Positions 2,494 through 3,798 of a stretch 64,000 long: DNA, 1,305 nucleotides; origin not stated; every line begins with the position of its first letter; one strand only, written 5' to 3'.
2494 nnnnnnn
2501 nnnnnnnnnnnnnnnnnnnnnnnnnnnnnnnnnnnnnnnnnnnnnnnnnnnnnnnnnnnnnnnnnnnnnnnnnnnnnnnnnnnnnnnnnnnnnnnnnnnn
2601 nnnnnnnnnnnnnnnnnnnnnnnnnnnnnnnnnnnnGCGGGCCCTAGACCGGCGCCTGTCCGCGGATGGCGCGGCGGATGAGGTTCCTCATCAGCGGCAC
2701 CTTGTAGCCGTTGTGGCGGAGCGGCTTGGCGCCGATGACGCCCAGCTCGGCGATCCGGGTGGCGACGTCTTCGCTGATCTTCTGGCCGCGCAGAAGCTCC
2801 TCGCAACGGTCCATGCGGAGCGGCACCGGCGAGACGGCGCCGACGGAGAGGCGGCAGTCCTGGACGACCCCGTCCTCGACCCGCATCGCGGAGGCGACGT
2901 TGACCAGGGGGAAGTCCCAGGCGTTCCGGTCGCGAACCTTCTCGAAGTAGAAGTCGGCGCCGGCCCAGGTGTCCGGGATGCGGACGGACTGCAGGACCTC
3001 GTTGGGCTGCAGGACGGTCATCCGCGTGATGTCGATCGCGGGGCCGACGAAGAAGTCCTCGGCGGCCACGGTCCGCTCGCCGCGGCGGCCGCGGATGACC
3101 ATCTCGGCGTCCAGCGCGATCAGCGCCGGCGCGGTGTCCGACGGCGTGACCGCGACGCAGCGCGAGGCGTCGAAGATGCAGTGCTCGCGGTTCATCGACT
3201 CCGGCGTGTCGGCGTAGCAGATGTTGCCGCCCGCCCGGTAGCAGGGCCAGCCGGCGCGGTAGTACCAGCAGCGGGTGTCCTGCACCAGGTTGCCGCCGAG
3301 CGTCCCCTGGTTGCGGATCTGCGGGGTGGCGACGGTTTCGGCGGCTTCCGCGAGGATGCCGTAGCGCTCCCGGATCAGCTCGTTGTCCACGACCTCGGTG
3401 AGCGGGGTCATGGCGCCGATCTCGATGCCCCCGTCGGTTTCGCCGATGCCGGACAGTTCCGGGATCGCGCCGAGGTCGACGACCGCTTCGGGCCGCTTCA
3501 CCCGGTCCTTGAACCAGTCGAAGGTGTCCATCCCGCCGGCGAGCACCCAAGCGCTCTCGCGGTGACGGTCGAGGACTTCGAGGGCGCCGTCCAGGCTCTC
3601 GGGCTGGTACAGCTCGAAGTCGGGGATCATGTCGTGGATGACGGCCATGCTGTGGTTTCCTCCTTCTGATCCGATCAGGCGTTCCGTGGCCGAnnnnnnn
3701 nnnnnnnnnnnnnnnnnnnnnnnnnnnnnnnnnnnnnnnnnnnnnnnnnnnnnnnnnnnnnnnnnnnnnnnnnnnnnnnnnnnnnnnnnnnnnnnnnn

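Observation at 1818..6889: Four-subunit TAT-exported molybdenum hydroxylase with a dedicated b-type cytochrome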

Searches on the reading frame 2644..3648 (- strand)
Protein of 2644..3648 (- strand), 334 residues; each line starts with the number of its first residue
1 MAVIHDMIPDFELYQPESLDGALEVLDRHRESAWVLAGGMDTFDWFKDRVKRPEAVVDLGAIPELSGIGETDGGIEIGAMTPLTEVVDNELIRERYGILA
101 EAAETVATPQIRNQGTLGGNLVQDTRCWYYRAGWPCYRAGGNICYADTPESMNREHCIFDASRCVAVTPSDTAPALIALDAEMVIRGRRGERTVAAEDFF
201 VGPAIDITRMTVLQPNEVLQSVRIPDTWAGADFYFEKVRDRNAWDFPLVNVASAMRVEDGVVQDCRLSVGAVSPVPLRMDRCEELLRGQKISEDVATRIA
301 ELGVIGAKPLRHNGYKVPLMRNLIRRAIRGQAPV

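Call 3: search_protein_families(library=pfam, proteins=[window:2644-3648:-], max_evalue=0.01)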
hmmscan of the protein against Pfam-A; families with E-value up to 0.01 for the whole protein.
window:2644-3648:- (334 aa): 2 families
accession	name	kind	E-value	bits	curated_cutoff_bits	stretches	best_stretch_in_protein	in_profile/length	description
PF00941.27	FAD_binding_5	-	6.4e-48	163.2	27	1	10-226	2-169/170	FAD binding domain in molybdopterin dehydrogenase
PF03450.22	CO_deh_flav_C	-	2e-14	54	25.5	1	236-329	4-100/102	CO dehydrogenase flavoprotein C-terminal domain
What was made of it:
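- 2644..3648 (-): M subunit, 334 aa. FAD-binding subunit. Pfam FAD_binding_5 and CO_deh_flav_C (call 3).
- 3157..3270 (-): Cys-rich insert of the M subunit (C127, C136, C144, C164), a predicted [4Fe-4S] site. The insert interrupts the FAD_binding_5 profile: 217 residues match 168 profile positions (call 3).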

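Call 4: search_protein_families(library=ncbifam, proteins=[window:2644-3648:-], max_evalue=0.01)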
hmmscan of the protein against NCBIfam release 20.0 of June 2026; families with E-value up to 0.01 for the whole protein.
window:2644-3648:- (334 aa): 8 families
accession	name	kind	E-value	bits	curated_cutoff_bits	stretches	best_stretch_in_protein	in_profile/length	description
TIGR03195.1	4hydrxCoA_B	equivalog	3e-52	177.7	404.55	1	8-302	2-286/321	4-hydroxybenzoyl-CoA reductase subunit beta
NF041019.1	glyceraldDH_beta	equivalog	6e-52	176.6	350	2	169-329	120-278/280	glyceraldehyde dehydrogenase subunit beta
NF043083.1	XdhB_XDHase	equivalog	3.3e-46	157.7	310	2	164-328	116-280/289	xanthine dehydrogenase subunit XdhB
NF007427.0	PRK09971.1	equivalog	8.6e-45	153.2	287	2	13-122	7-116/292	xanthine dehydrogenase FAD-binding subunit XdhB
TIGR02963.1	xanthine_xdhA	equivalog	6.6e-34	117.3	467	2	170-301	307-434/468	xanthine dehydrogenase small subunit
TIGR03199.1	pucC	equivalog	1.6e-29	103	306.05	2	16-124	1-109/264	xanthine dehydrogenase subunit C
TIGR03312.1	Se_sel_red_FAD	hypoth_equivalog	4e-10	39.3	241.5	1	13-121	4-106/257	molybdopterin-dependent oxidoreductase FAD-binding subunit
TIGR02969.1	mam_aldehyde_ox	subfamily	0.00053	17.5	1912.3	1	170-306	362-501/1330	aldehyde oxidase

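Call 14: search_solved_structures(query=window:2644-3648:-, max_evalue=0.00001, show_alignments=3)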
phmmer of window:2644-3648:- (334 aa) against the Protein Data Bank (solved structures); distinct sequences matched with E-value up to 0.00001: 15.
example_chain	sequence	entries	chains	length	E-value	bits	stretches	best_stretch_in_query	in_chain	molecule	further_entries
5y6q_B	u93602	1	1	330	2e-45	158.4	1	29-330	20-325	Aldehyde oxidase medium subunit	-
1ffu_C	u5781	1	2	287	3.1e-39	138.1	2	9-122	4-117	CUTM, FLAVOPROTEIN OF CARBON MONOXIDE DEHYDROGENASE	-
1ffv_C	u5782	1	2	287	9.6e-38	133.2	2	9-122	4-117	CUTM, FLAVOPROTEIN OF CARBON MONOXIDE DEHYDROGENASE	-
1rm6_B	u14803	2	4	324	9.6e-37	129.9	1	7-289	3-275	4-hydroxybenzoyl-CoA reductase beta subunit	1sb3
5g5g_B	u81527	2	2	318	3.1e-32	115.1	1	32-290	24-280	PUTATIVE XANTHINE DEHYDROGENASE YAGR MOLYBDENUM-BINDING SU SUBUNIT | Aldehyde oxidoreductase FAD-binding subunit PaoB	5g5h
4zoh_B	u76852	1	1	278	1.6e-27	99.6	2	170-328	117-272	Putative oxidoreductase FAD-binding subunit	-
3hrd_C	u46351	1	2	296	8e-26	94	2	9-122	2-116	Nicotinate dehydrogenase FAD-subunit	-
1zxi_C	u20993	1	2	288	3.1e-23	85.5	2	8-122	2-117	Carbon monoxide dehydrogenase medium chain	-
1n5w_C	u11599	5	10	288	4.1e-23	85.1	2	8-122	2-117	Carbon monoxide dehydrogenase medium chain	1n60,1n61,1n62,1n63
7dqx_E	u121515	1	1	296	6.8e-23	84.4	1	9-123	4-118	6-hydroxypseudooxynicotine dehydrogenase complex subunit alpha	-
7dqx_B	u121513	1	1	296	6.8e-23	84.4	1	9-123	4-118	6-hydroxypseudooxynicotine dehydrogenase complex subunit alpha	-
8uem_B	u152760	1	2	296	8.2e-22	80.8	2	10-123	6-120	Carbon monoxide dehydrogenase medium chain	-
1t3q_C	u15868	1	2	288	5.8e-17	64.9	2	9-122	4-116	quinoline 2-oxidoreductase medium subunit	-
1jro_A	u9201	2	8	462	3.3e-10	42.7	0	170-297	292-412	xanthine dehydrogenase, chain A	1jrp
2w3r_A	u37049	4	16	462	3.3e-10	42.7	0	170-297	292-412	XANTHINE DEHYDROGENASE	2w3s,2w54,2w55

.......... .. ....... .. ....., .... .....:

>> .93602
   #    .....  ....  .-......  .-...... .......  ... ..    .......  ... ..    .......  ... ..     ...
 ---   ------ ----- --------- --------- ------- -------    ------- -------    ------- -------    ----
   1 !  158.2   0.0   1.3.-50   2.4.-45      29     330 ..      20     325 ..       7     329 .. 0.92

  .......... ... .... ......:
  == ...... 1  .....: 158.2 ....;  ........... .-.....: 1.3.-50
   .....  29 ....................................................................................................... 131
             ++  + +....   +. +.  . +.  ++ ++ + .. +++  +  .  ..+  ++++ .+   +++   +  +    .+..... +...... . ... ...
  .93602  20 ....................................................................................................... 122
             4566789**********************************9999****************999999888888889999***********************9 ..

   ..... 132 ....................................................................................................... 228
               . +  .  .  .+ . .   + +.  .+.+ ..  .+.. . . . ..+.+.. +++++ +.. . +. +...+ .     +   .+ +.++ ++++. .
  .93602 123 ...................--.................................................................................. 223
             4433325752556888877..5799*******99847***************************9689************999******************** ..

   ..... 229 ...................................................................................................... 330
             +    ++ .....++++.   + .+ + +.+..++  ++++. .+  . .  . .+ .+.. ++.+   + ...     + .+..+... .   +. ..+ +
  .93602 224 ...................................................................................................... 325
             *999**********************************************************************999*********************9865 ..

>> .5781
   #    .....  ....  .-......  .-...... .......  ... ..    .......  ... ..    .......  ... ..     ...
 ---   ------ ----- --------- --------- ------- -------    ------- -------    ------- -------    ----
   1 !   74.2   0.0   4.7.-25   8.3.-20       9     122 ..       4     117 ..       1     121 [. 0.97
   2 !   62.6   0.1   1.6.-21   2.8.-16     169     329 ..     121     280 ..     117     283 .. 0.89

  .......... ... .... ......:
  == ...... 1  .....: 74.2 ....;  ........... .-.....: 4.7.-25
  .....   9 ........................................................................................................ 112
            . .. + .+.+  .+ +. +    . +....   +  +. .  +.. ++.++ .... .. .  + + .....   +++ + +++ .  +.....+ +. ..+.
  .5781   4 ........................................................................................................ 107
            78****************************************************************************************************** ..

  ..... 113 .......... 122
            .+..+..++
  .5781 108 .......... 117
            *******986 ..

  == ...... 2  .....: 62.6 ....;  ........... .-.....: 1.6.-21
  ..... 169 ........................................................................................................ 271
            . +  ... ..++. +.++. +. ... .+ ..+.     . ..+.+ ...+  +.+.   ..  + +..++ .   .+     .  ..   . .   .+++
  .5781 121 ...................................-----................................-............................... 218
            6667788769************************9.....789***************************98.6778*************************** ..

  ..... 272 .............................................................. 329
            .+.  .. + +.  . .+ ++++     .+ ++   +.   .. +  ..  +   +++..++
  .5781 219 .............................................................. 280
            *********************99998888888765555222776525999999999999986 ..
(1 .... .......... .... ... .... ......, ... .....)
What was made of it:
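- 2644..3648 (-): The best PDB matches are Methylobacillus aldehyde oxidase 5y6q_B (2e-45), CutM, 4-HBCR beta and PaoB (call 14).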
